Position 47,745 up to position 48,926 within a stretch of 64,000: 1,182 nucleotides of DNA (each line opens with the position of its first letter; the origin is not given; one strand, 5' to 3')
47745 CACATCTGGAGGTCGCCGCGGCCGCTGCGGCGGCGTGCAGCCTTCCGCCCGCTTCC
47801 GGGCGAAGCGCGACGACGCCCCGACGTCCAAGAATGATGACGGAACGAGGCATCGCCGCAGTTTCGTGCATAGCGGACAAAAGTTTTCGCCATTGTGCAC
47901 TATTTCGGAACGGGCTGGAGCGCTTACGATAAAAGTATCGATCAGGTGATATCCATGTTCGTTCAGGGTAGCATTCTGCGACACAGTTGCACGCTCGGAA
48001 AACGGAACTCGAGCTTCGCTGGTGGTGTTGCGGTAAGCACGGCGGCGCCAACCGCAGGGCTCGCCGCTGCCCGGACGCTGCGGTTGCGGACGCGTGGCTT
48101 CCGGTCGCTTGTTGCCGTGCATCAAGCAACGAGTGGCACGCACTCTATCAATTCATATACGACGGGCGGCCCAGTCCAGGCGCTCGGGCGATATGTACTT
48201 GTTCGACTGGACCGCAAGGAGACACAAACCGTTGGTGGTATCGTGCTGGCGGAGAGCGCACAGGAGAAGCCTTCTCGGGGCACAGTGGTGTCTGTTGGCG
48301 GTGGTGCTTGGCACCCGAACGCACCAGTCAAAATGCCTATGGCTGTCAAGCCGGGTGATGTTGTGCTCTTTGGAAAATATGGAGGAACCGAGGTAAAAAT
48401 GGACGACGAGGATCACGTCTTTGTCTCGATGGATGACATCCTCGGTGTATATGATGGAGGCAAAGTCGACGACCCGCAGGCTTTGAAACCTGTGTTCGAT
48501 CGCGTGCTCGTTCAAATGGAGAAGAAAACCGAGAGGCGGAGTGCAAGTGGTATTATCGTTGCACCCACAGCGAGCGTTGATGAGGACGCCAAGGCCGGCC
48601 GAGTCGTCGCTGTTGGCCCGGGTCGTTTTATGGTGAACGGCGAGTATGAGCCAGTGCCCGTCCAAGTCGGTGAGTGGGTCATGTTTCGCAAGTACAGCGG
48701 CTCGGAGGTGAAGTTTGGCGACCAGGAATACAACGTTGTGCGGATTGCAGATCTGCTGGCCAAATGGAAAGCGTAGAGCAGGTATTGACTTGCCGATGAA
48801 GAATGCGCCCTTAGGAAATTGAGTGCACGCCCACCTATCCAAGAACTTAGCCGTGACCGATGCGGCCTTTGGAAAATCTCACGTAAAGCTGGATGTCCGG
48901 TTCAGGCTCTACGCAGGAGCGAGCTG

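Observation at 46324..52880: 1.35-kb, ~99% identical inverted repeats bracket a 3.85-kb segment containing the Cpn20 and RPS3A genes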

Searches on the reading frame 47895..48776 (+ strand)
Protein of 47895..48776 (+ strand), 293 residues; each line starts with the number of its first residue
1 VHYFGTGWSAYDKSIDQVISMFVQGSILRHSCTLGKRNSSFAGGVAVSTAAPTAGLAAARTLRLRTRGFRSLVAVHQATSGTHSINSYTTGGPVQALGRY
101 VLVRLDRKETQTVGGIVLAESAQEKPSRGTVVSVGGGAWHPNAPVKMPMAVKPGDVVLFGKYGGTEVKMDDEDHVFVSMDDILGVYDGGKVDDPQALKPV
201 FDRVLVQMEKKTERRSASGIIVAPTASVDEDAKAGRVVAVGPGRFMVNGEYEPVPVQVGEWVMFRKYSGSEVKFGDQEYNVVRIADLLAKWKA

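Call 23: search_protein_families(library=pfam, max_evalue=0.001, proteins=[window:47895-48776:+])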
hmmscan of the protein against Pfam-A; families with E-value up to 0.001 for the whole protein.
window:47895-48776:+ (293 aa): 1 family
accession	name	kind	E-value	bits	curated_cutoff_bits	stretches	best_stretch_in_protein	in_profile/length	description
PF00166.26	Cpn10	-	7e-52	173.9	21.1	2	94-186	2-93/93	Chaperonin 10 Kd subunit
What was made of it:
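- Checked: The spacer holds Cpn20/CPN21 (47955-48776 +; Pfam Cpn10 x2, call 23) and RPS3A (49305-50114 -).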

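Call 42: find_homologous_proteins(query=window:47955-48776:+, max_evalue=1e-40)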
Query window:47955-48776:+ (273 aa): 25 proteins with E <= 1e-40 among 4768 candidates.
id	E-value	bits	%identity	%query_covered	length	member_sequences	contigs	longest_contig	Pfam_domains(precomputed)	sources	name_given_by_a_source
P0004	1.7e-174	596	99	100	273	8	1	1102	PF00166.27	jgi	jgi:chaperonin GroES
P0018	3.7e-105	369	75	85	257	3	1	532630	PF00166.27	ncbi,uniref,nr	ncbi:10 kda heat shock protein [Cyanidiococcus yangmingshanensis]|uniref:20 kDa chaperonin, chloropl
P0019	2.3e-88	314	86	59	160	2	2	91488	PF00166.27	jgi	jgi:chaperonin GroES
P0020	1.6e-72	262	52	89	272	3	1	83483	PF00166.27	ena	-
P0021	5.9e-55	205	47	84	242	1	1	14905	PF00166.27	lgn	-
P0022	2.0e-54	203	45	87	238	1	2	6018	PF00166.27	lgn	-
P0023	2.0e-53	200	45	78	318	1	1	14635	PF00166.27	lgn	-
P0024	4.8e-52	195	42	90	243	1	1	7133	PF00166.27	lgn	-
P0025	6.1e-52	195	47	79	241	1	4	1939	PF00166.27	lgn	-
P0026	6.7e-51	191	44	79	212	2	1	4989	PF00166.27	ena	-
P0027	2.7e-50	189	43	79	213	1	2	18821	PF00166.27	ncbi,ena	-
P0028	5.2e-48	182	41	88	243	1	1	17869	PF00166.27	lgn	-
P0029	7.3e-48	181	41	86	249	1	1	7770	PF00166.27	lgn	-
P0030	2.1e-47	180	43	78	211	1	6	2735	PF00166.27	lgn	-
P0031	2.2e-47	180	41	88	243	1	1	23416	PF00166.27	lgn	-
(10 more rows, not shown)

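Call 43: find_encoding_contigs(protein=P0018, flank=10000, max_places=3)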
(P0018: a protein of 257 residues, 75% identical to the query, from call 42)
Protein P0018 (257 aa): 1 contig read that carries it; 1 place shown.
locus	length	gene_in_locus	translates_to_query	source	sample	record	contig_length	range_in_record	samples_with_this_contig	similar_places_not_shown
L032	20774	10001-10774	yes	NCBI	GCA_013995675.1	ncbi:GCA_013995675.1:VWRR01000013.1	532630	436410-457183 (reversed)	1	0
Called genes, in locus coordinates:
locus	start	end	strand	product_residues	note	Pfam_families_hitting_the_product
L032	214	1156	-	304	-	PF22732:MSL3_chromo-like, PF05712:MRG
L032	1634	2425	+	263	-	PF01782:RimM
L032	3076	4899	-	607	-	PF00749:tRNA-synt_1c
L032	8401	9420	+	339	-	PF17746:SfsA_N (weak), PF03749:SfsA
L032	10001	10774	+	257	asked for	PF00166:Cpn10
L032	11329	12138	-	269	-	PF01015:Ribosomal_S3Ae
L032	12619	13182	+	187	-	-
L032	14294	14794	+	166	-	-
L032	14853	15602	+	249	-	PF00076:RRM_1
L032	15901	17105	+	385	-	PF00022:Actin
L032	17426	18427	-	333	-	-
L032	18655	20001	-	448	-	-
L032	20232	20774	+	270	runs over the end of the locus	PF01789:PsbP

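Call 44: find_encoding_contigs(protein=P0019, flank=10000, max_places=3)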
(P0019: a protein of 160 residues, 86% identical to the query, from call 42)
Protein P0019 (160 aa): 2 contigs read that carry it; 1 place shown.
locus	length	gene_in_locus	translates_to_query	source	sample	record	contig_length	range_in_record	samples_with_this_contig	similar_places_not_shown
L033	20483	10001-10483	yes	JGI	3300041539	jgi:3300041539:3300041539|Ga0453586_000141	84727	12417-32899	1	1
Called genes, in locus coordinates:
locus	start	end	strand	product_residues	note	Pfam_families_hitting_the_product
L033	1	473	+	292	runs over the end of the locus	PF01782:RimM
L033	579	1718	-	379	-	PF00749:tRNA-synt_1c, PF19269:Anticodon_2 (weak)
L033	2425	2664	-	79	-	-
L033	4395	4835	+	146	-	-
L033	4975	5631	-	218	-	PF05724:TPMT, PF13847:Methyltransf_31, PF08241:Methyltransf_11, PF08242:Methyltransf_12, PF13649:Methyltransf_25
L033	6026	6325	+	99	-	-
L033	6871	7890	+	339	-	PF17746:SfsA_N (weak), PF03749:SfsA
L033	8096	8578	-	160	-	-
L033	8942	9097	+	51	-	-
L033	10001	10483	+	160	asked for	PF00166:Cpn10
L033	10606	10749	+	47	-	-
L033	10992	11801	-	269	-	PF01015:Ribosomal_S3Ae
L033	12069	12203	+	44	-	-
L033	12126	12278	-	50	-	-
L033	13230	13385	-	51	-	-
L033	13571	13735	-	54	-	-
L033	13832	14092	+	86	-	-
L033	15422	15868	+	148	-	-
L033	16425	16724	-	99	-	-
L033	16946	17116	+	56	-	-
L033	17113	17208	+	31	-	-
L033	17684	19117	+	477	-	PF00022:Actin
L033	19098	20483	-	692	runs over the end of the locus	-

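Call 79: find_encoding_contigs(protein=P0020, flank=10000, max_places=2)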
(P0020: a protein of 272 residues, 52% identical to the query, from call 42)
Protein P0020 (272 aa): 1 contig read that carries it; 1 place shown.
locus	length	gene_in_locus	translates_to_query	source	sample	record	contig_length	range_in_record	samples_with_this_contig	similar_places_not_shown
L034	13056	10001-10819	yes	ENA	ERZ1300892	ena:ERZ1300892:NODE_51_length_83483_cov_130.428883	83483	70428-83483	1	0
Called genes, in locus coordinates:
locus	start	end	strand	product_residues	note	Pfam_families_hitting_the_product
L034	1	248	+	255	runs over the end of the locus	PF01782:RimM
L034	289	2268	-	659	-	PF00749:tRNA-synt_1c, PF19269:Anticodon_2 (weak)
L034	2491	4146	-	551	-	PF12624:VPS13_N (faint)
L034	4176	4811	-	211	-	PF05724:TPMT, PF08241:Methyltransf_11, PF08242:Methyltransf_12, PF13649:Methyltransf_25, PF13847:Methyltransf_31 (weak)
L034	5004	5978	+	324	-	PF17746:SfsA_N (weak), PF03749:SfsA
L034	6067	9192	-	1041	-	PF01764:Lipase_3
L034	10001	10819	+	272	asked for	PF00166:Cpn10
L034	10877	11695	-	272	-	PF01015:Ribosomal_S3Ae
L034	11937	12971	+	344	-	PF01588:tRNA_bind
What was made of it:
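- On Composite transposon or foldback element: Cpn20 and RPS3A lie between SfsA and the RRM gene in all outgroups (calls 43, 44, 79).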
